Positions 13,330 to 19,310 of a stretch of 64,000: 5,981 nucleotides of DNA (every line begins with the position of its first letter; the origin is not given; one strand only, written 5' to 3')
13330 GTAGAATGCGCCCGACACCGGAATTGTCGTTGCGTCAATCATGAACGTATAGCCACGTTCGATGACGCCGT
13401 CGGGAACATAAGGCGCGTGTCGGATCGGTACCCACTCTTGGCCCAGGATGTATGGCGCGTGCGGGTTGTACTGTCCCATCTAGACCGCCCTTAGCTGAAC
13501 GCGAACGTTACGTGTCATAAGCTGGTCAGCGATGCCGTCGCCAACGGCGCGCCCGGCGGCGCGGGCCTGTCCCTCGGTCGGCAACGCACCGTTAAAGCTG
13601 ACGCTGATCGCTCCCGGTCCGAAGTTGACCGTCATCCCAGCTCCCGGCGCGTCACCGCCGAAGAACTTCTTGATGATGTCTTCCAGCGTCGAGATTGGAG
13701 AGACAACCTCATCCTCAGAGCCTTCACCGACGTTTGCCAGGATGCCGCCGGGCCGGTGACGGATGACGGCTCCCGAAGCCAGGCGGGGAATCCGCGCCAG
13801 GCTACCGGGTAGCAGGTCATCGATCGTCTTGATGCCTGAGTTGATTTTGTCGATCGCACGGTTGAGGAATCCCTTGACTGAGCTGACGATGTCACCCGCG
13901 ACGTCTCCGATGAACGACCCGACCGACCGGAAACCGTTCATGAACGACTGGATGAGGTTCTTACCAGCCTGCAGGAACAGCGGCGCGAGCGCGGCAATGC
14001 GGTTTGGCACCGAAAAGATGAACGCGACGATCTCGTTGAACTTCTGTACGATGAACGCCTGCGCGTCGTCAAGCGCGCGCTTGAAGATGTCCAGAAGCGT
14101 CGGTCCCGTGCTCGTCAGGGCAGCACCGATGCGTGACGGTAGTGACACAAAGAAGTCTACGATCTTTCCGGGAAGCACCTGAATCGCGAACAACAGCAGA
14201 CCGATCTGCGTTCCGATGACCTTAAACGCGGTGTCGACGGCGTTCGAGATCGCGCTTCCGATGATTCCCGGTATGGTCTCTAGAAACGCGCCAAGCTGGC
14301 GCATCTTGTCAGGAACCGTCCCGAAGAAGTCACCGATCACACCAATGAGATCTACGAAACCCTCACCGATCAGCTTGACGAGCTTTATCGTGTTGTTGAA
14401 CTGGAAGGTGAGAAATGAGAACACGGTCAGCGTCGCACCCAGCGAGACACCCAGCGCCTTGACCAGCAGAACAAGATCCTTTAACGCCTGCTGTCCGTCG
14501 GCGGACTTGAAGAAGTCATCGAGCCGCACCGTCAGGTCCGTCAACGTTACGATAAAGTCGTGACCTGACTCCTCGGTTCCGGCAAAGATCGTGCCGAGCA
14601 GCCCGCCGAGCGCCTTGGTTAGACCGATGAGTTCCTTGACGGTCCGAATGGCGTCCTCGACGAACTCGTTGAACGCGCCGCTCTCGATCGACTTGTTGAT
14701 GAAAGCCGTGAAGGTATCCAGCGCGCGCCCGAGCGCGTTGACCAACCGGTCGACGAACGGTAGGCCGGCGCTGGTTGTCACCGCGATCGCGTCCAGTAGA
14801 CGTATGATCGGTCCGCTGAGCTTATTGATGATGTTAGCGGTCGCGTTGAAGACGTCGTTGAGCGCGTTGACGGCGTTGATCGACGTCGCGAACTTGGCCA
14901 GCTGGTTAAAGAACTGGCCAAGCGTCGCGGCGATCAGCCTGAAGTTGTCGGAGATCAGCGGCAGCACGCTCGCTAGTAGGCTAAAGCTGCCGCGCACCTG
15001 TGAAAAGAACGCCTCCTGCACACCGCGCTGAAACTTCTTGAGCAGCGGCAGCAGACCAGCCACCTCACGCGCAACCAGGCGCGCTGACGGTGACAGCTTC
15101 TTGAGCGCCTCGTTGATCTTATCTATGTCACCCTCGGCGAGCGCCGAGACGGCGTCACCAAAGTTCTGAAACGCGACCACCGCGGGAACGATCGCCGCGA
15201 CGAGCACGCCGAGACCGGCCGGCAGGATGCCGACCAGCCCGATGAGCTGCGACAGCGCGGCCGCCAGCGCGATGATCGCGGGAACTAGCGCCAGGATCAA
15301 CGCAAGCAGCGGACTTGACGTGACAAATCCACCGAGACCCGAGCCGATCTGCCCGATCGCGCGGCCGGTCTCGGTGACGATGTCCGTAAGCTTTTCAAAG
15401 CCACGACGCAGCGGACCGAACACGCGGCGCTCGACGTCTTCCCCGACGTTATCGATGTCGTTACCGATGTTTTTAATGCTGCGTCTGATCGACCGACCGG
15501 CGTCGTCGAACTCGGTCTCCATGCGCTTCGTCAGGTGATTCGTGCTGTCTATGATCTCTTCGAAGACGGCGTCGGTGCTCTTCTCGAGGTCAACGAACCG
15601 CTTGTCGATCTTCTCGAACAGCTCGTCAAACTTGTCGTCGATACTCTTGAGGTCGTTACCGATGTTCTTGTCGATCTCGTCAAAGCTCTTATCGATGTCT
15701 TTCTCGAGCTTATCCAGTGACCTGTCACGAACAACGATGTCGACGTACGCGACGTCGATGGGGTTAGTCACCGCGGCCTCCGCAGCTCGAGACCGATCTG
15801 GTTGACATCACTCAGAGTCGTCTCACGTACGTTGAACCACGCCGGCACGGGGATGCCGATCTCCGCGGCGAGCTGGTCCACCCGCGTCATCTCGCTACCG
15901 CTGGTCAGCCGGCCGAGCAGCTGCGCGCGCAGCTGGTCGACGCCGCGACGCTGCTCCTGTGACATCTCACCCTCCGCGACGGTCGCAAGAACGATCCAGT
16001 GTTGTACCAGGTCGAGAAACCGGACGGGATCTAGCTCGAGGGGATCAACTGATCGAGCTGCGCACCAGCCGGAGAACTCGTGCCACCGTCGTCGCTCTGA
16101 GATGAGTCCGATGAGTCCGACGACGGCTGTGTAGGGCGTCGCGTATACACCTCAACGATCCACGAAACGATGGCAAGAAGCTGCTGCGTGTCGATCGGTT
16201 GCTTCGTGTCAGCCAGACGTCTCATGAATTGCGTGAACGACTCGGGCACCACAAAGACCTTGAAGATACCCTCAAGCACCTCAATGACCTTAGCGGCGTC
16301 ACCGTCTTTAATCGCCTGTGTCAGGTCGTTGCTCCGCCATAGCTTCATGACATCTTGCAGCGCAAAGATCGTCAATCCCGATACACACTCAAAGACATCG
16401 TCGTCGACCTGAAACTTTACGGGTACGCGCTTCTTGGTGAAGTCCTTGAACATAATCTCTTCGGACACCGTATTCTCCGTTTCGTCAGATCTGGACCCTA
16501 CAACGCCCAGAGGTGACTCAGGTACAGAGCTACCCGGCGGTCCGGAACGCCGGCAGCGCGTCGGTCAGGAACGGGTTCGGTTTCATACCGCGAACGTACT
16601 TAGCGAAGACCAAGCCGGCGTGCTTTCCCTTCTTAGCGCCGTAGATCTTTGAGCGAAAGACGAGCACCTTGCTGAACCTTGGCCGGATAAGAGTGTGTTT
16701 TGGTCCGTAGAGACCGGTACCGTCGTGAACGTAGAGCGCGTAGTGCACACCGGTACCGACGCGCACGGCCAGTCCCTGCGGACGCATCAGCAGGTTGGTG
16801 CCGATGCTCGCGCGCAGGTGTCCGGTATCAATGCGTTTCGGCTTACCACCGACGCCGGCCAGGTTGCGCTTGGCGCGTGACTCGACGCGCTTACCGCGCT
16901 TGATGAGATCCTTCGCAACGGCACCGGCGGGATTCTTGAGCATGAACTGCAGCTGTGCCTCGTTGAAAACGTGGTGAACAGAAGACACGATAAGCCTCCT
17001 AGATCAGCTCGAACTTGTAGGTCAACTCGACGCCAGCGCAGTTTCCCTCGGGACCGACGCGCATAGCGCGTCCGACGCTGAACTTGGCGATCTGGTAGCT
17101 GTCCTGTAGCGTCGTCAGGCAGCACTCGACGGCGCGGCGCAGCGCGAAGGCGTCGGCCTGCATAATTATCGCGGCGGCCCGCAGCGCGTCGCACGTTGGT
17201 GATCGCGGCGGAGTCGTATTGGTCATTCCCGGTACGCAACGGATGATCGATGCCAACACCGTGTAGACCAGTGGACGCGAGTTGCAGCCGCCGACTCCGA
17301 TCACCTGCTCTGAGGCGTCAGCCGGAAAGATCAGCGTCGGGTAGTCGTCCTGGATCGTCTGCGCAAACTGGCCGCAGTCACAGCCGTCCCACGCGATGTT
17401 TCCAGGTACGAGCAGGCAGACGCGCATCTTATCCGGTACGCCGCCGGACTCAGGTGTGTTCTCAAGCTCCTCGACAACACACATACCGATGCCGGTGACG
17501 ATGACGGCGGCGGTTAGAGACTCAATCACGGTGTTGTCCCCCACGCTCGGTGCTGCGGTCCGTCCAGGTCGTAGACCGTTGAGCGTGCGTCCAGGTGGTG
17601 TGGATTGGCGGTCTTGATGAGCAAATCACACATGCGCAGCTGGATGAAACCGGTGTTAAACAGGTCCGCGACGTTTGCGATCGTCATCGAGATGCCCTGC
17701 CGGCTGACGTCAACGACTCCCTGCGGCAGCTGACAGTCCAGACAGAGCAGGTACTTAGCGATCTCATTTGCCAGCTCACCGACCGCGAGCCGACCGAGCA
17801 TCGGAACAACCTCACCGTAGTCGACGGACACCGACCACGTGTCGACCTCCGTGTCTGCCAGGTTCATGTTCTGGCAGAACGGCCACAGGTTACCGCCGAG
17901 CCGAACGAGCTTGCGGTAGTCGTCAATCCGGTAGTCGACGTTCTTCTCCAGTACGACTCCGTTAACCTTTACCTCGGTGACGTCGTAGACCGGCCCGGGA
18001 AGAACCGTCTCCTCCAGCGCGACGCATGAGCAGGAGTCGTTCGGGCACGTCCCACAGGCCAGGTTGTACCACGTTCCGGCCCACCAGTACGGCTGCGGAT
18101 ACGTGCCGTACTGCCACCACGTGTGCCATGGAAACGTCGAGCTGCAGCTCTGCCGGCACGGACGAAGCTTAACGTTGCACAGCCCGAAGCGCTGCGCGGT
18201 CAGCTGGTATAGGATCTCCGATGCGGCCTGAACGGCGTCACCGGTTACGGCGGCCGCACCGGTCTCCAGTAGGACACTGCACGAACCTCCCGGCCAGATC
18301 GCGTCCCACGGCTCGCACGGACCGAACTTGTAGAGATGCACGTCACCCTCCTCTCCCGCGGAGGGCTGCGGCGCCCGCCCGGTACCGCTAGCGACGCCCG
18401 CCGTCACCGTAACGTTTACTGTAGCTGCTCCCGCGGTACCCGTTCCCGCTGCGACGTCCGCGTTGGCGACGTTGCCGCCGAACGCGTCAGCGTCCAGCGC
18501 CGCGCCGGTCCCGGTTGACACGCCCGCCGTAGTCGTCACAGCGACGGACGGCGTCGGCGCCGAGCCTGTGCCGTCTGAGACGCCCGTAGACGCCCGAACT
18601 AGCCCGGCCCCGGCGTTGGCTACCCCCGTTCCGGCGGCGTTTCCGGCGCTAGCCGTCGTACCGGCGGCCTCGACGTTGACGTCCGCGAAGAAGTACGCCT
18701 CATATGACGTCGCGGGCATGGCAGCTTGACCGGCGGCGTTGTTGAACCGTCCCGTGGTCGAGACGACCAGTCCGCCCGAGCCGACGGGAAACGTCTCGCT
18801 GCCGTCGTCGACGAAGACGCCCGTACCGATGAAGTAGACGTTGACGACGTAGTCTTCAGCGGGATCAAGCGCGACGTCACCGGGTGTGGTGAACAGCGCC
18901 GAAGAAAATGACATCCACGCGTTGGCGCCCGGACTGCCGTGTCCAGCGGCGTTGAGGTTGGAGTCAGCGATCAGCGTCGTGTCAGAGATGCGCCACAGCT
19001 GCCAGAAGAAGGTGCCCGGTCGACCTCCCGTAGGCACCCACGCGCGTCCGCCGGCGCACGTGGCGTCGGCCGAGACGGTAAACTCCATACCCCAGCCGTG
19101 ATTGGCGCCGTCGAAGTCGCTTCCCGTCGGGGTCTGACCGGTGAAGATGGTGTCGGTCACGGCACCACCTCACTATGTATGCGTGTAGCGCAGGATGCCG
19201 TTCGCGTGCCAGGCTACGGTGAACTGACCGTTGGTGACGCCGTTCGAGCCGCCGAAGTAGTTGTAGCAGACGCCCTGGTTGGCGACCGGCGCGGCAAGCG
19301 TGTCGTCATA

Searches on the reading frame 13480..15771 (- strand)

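Call 79: search_protein_families(library=phrogs, proteins=[window:13480-15771:-], max_evalue=0.0001)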
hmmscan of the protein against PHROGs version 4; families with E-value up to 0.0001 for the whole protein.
window:13480-15771:- (763 aa): 20 families
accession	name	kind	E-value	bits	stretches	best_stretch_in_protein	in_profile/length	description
phrog_934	-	tail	4.4e-36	124.8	1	83-506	95-535/1988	tail length tape measure protein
phrog_305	-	tail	2e-33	117.1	1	78-693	94-628/1001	tail length tape measure protein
phrog_6435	-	tail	5.1e-31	108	1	67-615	209-758/2090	tail length tape measure protein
phrog_6090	-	tail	1.3e-29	103.6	1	212-579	453-814/1853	tail length tape measure protein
phrog_1535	-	tail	7.4e-23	81.7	1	238-702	618-1094/1152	tail length tape measure protein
phrog_3547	-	tail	2.4e-22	79.6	1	200-435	299-531/1767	tail length tape measure protein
phrog_2337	-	tail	1.2e-21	77.7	1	15-409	11-426/1326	tail length tape measure protein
phrog_58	-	tail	1.8e-19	70.7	1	45-637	474-960/1544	tail length tape measure protein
phrog_1272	-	tail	7.2e-18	64.7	2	18-387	506-882/1606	tail length tape measure protein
phrog_4197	-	tail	1.2e-14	54.1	1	205-512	489-754/1783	tail length tape measure protein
phrog_4200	-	tail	2.8e-14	53.6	1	155-649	194-531/732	tail length tape measure protein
phrog_5448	-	tail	5.6e-13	47.7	1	246-648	1522-1926/3103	tail length tape measure protein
phrog_5493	-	tail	2.1e-10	40.6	1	165-637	571-986/1102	tail length tape measure protein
phrog_4070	-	tail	5.1e-09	35.8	0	449-654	144-354/989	tail length tape measure protein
phrog_991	-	tail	5.3e-09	35.2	1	82-322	547-778/1966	tail length tape measure protein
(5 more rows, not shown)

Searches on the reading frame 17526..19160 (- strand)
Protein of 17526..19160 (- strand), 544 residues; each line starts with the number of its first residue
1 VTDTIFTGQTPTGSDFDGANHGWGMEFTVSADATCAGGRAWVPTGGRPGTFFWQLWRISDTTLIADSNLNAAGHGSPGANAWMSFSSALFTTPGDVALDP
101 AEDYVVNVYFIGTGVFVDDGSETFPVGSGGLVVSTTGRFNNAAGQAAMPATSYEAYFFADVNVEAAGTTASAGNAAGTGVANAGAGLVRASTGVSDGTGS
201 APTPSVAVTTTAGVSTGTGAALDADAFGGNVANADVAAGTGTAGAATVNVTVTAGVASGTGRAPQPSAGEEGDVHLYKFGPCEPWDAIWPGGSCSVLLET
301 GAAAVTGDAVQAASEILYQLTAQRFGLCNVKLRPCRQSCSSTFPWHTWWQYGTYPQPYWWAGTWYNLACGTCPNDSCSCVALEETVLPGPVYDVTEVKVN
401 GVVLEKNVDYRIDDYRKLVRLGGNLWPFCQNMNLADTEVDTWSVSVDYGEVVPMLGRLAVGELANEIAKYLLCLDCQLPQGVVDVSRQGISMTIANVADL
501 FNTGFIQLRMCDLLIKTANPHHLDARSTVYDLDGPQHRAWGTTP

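Call 9: search_protein_families(library=phrogs, proteins=[window:17526-19160:-], max_evalue=0.001)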
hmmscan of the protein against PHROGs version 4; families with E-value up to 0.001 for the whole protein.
window:17526-19160:- (544 aa): 1 family
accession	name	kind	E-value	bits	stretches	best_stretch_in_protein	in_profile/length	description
phrog_783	-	connector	2.1e-58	198.6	1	304-538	23-252/254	head-tail adaptor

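Call 10: search_protein_families(library=pfam, proteins=[window:17526-19160:-], max_evalue=0.001)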
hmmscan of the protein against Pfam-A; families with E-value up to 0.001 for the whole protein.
window:17526-19160:- (544 aa): 0 families
